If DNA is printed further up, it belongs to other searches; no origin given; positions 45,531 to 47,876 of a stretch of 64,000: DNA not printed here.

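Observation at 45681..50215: Lipoprotein-like heptaheme cytochrome c-TPR fusion directly upstream of an OmpR/HK pair and a DUF4382 lipoprotein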

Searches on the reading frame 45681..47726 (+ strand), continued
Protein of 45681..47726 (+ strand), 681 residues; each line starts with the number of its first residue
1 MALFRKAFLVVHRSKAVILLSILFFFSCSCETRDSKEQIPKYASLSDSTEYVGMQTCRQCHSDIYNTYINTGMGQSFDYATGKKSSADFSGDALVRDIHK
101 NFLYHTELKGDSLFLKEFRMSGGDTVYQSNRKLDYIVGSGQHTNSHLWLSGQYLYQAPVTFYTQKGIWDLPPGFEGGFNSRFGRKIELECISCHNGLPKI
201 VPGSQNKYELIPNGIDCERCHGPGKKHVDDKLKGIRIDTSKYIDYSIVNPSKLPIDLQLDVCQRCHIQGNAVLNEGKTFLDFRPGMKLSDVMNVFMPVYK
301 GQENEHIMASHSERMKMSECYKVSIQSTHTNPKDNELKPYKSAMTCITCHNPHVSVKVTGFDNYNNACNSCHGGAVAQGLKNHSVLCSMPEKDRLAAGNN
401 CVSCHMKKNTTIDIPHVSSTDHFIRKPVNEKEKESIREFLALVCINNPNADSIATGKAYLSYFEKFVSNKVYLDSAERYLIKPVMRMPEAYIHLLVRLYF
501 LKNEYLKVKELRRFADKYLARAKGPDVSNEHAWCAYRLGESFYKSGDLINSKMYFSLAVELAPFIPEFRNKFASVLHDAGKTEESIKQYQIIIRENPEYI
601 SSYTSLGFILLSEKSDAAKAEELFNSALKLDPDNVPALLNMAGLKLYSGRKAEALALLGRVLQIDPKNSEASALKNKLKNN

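Call 64: fold_search(model_id=the predicted structure, library=pdb)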
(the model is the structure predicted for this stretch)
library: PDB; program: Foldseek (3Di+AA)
matches with E <= 10: 1617; with E <= 0.001: 247
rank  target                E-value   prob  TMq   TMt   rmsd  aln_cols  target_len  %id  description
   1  9qhb                  9.7e-09  1.00  0.28  0.66   3.6       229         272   24  Crystal structure of 16-repeat CTPR protein with eliminated coordination sites (released 2025-10-22)
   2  8chy                  2.1e-08  1.00  0.27  0.62   4.2       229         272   24  Crystal structure of an 8-repeat consensus TPR superhelix with Zinc. (released 2024-02-21)
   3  9qhc_B                3.4e-08  1.00  0.29  0.67   3.3       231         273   22  Crystal structure of 8-repeat CTPR protein with eliminated coordination sites (released 2025-10-22)
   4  1w3b_A                8.6e-08  1.00  0.22  0.38  10.1       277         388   18  The superhelical TPR domain of O-linked GlcNAc transferase reveals structural similarities to importin alpha. (released 2004-09-09)
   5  9qhc_A                1.2e-07  1.00  0.28  0.63   6.4       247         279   22  Crystal structure of 8-repeat CTPR protein with eliminated coordination sites (released 2025-10-22)
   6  7yea_A                4.3e-07  1.00  0.23  0.16   9.1       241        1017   20  Human O-GlcNAc transferase Dimer (released 2023-07-12)
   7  1w3b_B                8.0e-07  1.00  0.23  0.39   8.7       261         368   18  The superhelical TPR domain of O-linked GlcNAc transferase reveals structural similarities to importin alpha. (released 2004-09-09)
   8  8dti_A                8.4e-07  1.00  0.24  0.26   6.5       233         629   18  Cryo-EM structure of Arabidopsis SPY in complex with GDP-fucose (released 2023-03-08)
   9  6eou                  8.8e-07  1.00  0.29  0.54  10.2       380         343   15  O-GlcNAc transferase TPR domain with the intellectual disability associated mutation L254F (released 2018-05-09)
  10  7ntf_B                1.3e-06  1.00  0.28  0.24   4.0       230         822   22  Cryo-EM structure of unliganded O-GlcNAc transferase (released 2021-11-17)
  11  8dth_A                1.6e-06  1.00  0.24  0.23  11.9       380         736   15  Cryo-EM structure of Arabidopsis SPY alternative conformation 2 (released 2023-03-08)
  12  9gzg_A                1.9e-06  1.00  0.21  0.88   1.7       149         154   26  Crystal structure of CTPR4E4 mutant (released 2025-10-15)
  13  4gyy_A                2.0e-06  1.00  0.21  0.21   1.5       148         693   25  Crystal structure of human O-GlcNAc Transferase with UDP-5SGlcNAc and a peptide substrate (released 2012-10-31)
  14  3pe4_A                2.1e-06  1.00  0.21  0.21   1.6       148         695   25  Structure of human O-GlcNAc transferase and its complex with a peptide substrate (released 2011-01-19)
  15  7y4i_B                2.1e-06  1.00  0.26  0.22  10.2       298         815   16  Crystal structure of SPINDLY in complex with GDP (released 2022-12-07)
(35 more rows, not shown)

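Call 73: search_protein_families(library=pfam, proteins=[L071:10096-10900:+], max_evalue=5)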
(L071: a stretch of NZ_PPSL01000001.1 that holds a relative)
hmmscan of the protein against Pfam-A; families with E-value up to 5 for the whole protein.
L071:10096-10900:+ (268 aa): 6 families
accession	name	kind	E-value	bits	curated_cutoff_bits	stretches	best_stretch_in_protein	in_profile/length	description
PF08448.16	PAS_4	-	5.9e-14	52.7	23.1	2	21-129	1-109/110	PAS fold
PF08447.18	PAS_3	-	2.7e-10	40.8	25.6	1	157-241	3-88/89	PAS fold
PF13426.13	PAS_9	-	7.4e-07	29.8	27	2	189-247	42-103/103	PAS domain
PF13596.12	PAS_10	-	3.1e-05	25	22.1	1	29-126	13-106/106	PAS domain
PF00989.32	PAS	-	0.00015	22.2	22.6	1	21-125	7-113/113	PAS fold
PF13188.13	PAS_8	-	0.00066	19.9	21.8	1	21-45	7-31/65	PAS domain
